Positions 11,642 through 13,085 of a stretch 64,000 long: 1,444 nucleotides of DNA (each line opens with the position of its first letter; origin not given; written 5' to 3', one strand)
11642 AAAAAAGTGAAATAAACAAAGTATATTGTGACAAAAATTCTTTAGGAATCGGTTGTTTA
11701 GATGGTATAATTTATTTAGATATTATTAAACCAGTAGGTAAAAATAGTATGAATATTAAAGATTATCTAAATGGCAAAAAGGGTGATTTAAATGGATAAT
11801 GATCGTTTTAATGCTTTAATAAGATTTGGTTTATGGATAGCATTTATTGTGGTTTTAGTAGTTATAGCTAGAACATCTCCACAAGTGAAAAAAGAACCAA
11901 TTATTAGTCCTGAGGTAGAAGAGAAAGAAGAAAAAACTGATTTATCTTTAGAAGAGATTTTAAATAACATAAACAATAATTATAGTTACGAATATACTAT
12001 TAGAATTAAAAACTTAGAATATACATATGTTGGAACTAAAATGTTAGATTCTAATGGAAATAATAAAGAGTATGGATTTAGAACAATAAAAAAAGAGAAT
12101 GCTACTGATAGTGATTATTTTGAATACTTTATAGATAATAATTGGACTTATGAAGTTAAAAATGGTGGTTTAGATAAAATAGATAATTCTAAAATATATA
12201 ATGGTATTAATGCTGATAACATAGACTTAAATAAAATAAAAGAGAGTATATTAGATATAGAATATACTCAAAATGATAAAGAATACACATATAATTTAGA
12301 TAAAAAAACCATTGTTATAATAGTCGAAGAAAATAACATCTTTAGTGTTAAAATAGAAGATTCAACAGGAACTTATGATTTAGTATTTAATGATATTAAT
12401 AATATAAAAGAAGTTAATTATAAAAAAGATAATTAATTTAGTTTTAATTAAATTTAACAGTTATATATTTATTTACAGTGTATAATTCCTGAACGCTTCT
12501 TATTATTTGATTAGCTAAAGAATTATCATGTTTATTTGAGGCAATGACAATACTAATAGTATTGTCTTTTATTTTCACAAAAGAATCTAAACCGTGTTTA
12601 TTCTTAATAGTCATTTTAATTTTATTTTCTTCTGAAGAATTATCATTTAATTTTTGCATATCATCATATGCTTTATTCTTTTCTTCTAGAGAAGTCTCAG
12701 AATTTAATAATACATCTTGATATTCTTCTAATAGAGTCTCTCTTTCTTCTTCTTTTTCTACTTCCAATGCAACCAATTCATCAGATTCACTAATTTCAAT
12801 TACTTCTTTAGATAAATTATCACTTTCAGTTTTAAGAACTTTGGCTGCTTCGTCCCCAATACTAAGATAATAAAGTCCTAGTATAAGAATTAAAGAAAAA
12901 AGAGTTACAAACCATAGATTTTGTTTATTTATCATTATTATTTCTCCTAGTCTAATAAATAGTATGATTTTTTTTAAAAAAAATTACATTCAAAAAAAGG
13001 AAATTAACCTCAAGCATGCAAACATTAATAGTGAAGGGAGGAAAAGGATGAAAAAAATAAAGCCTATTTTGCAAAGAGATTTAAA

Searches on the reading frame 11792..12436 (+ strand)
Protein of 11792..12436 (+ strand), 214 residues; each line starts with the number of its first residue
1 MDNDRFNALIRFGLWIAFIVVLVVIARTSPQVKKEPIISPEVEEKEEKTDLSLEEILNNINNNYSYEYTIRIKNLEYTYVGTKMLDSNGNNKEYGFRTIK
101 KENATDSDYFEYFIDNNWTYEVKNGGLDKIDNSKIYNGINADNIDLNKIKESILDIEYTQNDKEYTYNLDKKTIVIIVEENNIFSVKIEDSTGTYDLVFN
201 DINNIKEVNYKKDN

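Call 3: search_protein_families(library=pfam, proteins=[window:11792-12436:+], max_evalue=1)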
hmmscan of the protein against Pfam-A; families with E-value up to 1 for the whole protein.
window:11792-12436:+ (214 aa): 1 family
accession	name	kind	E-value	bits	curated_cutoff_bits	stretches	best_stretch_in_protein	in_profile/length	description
PF06783.16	UPF0239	-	0.1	13.3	25.4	1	2-49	13-62/88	Uncharacterised protein family (UPF0239)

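Call 4: search_protein_families(library=ncbifam, proteins=[window:11792-12436:+], max_evalue=1)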
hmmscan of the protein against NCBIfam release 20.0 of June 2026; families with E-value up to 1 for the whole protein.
window:11792-12436:+ (214 aa): 1 family
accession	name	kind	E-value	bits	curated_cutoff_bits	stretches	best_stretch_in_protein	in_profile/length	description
TIGR00547.2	lolA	equivalog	0.055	12.9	112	1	42-114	123-193/202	outer membrane lipoprotein periplasmic chaperone LolA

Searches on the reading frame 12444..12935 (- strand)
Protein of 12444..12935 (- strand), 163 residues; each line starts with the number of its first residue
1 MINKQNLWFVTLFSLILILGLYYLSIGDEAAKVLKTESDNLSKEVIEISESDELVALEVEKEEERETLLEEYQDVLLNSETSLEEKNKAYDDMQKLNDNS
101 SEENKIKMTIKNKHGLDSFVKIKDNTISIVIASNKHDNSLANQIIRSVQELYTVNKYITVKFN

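Call 3: search_protein_families(library=pfam, proteins=[window:12444-12935:-], max_evalue=1)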
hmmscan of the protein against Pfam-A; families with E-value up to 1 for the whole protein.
window:12444-12935:- (163 aa): 3 families
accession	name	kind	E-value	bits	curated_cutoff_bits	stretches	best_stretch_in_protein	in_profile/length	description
PF12685.13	SpoIIIAH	-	2.4e-12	47.7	30.6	1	48-150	78-180/191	SpoIIIAH-like protein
PF12698.13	ABC2_membrane_3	-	0.056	13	31.6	1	7-150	4-125/347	ABC-2 family transporter protein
PF07009.16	NusG_II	-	0.25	12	29.6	0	100-133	41-73/107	NusG domain II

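Call 4: search_protein_families(library=ncbifam, proteins=[window:12444-12935:-], max_evalue=1)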
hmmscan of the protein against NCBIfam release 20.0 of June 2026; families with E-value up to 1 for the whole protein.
window:12444-12935:- (163 aa): 1 family
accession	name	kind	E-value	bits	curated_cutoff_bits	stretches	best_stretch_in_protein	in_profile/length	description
NF001386.0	PRK00279.2-4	equivalog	0.0032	17.1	256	1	18-68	25-75/220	adenylate kinase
